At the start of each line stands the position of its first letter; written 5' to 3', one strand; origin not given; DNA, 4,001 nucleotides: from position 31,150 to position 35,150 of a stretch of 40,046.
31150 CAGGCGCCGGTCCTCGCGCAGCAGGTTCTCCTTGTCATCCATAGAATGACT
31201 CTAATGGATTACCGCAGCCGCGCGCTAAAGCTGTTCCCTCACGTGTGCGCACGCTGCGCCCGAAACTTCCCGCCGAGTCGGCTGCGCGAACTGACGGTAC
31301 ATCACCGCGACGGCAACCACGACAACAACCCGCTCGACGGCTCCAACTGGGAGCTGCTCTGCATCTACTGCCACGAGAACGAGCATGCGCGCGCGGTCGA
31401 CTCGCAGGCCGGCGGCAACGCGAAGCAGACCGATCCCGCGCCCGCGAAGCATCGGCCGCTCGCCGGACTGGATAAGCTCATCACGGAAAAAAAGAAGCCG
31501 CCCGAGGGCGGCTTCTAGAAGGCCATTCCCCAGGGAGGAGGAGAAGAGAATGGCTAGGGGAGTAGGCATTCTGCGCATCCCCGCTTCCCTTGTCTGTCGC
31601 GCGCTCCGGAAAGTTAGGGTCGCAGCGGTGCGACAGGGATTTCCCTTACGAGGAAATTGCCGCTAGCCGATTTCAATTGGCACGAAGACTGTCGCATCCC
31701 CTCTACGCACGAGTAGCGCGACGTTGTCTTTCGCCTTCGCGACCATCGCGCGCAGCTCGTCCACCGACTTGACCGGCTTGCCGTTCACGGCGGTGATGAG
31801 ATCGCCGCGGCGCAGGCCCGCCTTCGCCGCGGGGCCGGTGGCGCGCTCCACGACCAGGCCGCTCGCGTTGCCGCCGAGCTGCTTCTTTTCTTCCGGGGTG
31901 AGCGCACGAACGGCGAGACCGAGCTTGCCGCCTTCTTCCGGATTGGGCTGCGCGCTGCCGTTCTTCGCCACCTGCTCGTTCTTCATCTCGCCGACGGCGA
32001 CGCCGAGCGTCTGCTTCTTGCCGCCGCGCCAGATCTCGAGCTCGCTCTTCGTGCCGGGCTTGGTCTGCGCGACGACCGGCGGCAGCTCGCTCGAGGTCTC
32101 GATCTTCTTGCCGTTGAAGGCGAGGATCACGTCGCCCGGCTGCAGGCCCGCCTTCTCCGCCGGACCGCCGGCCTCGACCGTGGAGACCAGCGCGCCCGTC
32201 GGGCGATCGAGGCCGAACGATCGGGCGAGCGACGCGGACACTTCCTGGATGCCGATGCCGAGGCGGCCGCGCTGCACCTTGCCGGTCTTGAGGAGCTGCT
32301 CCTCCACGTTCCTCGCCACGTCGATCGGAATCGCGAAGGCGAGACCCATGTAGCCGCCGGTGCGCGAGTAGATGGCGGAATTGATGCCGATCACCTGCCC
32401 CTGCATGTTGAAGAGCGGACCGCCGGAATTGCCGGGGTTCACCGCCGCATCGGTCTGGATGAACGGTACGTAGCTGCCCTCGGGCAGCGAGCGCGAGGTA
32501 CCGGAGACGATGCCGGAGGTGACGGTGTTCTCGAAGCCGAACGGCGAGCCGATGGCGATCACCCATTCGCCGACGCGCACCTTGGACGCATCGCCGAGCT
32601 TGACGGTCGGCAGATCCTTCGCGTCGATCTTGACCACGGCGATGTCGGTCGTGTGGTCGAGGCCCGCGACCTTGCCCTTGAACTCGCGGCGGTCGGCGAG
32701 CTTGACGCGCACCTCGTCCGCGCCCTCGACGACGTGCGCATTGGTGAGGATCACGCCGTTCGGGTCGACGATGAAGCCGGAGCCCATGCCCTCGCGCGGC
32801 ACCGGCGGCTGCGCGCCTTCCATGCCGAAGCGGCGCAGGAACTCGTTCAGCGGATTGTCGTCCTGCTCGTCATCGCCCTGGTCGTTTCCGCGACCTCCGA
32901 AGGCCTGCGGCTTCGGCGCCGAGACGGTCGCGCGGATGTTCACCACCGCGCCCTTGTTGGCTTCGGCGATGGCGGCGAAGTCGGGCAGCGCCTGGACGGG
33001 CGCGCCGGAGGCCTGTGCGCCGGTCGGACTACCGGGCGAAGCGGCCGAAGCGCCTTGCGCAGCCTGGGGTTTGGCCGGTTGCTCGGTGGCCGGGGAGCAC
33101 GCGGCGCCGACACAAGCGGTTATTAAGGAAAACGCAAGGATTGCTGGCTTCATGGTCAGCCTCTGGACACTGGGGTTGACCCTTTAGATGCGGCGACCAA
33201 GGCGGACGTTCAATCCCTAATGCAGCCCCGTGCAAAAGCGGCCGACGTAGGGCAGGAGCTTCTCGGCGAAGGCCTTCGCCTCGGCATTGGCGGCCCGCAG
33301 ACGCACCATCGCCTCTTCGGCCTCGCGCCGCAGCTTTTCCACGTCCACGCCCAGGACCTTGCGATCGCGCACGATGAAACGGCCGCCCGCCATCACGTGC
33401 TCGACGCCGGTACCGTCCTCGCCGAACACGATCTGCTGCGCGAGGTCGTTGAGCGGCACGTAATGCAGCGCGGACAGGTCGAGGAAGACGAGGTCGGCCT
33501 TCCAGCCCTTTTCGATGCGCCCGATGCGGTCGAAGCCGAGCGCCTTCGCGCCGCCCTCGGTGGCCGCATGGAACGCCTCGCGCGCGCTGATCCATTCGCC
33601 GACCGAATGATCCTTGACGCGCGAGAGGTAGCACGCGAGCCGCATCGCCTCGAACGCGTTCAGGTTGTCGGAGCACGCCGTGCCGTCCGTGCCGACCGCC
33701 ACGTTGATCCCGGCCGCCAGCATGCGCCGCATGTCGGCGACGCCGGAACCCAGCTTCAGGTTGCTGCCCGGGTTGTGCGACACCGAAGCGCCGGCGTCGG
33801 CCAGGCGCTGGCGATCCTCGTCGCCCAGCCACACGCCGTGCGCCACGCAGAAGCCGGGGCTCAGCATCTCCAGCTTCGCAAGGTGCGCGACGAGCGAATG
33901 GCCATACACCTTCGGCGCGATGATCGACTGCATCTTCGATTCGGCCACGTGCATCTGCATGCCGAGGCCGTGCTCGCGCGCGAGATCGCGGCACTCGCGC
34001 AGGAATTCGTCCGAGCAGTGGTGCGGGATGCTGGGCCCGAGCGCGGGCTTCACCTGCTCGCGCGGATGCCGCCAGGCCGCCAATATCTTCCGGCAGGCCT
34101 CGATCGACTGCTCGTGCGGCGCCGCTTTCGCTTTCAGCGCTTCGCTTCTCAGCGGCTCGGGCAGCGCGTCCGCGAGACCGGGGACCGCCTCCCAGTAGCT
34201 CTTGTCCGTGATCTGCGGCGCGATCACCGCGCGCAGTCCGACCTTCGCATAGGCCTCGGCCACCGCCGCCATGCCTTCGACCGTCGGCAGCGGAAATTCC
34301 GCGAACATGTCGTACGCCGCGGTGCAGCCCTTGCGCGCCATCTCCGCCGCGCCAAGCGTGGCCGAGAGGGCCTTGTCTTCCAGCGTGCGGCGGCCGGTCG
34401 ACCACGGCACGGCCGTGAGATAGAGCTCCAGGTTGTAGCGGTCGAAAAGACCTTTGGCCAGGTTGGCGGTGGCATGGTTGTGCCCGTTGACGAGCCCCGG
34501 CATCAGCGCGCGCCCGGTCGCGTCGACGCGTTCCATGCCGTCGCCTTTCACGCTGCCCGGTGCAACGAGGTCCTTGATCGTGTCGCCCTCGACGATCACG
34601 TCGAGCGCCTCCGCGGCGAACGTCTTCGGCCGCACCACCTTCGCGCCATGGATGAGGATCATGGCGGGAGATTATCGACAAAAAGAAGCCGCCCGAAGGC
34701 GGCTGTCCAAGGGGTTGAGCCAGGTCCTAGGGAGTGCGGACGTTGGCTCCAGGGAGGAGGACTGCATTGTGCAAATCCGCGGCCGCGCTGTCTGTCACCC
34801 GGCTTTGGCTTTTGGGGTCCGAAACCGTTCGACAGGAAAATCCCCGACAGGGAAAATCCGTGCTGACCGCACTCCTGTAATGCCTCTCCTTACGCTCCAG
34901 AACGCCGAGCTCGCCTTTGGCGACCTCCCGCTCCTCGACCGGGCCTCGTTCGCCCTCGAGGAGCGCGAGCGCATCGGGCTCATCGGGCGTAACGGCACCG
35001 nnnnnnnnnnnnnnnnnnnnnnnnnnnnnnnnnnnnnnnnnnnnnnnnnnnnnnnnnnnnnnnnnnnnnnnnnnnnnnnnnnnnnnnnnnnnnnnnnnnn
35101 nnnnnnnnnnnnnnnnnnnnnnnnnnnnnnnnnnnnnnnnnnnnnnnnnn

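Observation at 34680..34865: Second copy of the CU-rich element fills the amidohydrolase/uup divergent intergenic region, with a near-identical terminator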

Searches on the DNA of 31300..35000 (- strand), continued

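Call 74: search_with_rna_model(model_id=R1, sources=[L001, L002, L003, L004, L005, L006, L007, L008, L009, L010, L011, L012, L013, L014, L015, L016, L017, L018, L019, L020, L021, L022, L023, L024, L025, L026, L027, L028, L029, L030, L031, L032, L033, L034, L035, L036, L037, L038, L039, L040, L041, L042], max_evalue=1)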
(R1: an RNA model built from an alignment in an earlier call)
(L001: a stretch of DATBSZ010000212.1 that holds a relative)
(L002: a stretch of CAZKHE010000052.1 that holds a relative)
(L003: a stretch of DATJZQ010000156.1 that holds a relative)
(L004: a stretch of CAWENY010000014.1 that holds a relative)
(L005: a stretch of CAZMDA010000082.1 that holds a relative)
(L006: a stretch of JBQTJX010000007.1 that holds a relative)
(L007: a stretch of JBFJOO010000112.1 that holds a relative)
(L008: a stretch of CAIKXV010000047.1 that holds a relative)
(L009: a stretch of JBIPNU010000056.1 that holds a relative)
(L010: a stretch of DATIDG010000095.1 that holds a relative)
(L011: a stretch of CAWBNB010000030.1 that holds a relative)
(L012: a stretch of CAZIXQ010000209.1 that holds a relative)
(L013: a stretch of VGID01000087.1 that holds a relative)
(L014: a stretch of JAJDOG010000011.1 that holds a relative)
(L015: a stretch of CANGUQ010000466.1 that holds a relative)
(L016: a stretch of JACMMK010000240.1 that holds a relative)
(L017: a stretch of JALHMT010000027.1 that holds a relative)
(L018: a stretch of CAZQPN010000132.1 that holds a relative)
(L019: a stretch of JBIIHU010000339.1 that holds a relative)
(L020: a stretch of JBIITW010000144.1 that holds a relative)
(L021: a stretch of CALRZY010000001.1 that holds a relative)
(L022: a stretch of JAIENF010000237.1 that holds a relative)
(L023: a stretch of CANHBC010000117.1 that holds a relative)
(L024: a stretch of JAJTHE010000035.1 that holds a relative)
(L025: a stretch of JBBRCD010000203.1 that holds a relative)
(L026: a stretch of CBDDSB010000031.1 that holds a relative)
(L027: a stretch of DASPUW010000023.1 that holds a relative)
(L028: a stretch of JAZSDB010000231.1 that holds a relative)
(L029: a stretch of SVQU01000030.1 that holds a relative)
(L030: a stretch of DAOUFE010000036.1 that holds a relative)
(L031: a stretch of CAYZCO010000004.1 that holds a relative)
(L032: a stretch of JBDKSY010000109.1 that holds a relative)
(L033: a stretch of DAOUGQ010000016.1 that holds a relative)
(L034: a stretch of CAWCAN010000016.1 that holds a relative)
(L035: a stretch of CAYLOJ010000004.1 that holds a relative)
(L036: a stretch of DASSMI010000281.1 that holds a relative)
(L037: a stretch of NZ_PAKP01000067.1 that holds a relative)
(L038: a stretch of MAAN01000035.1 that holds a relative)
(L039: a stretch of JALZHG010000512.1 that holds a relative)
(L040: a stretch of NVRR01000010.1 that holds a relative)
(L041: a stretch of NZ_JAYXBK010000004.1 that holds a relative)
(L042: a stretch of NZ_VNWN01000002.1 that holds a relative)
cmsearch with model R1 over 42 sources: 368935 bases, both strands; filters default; matches with E-value up to 1: 1.
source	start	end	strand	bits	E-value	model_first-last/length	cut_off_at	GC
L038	2557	2617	-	14.3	0.49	1-84/84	no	0.39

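Call 80: search_with_rna_model(model_id=R1, sources=[L170, L171, L172, L173, L174], max_evalue=0.1, show_alignments=3)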
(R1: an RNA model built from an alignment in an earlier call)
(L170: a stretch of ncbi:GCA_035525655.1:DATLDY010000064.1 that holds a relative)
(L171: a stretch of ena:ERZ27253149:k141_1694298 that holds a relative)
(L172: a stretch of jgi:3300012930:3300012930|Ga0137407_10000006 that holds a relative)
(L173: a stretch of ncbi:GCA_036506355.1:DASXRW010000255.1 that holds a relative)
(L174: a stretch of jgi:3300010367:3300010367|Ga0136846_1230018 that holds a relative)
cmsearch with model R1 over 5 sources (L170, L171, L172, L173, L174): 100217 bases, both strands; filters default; matches with E-value up to 0.1: 4.
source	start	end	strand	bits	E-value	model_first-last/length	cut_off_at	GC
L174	9317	9399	+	80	2.7e-18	1-84/84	no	0.54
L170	51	132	+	74.1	9.1e-17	1-84/84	no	0.61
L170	1770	1852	+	69.8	1.1e-15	1-84/84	no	0.58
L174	6117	6203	+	66.5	7.6e-15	1-84/84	no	0.67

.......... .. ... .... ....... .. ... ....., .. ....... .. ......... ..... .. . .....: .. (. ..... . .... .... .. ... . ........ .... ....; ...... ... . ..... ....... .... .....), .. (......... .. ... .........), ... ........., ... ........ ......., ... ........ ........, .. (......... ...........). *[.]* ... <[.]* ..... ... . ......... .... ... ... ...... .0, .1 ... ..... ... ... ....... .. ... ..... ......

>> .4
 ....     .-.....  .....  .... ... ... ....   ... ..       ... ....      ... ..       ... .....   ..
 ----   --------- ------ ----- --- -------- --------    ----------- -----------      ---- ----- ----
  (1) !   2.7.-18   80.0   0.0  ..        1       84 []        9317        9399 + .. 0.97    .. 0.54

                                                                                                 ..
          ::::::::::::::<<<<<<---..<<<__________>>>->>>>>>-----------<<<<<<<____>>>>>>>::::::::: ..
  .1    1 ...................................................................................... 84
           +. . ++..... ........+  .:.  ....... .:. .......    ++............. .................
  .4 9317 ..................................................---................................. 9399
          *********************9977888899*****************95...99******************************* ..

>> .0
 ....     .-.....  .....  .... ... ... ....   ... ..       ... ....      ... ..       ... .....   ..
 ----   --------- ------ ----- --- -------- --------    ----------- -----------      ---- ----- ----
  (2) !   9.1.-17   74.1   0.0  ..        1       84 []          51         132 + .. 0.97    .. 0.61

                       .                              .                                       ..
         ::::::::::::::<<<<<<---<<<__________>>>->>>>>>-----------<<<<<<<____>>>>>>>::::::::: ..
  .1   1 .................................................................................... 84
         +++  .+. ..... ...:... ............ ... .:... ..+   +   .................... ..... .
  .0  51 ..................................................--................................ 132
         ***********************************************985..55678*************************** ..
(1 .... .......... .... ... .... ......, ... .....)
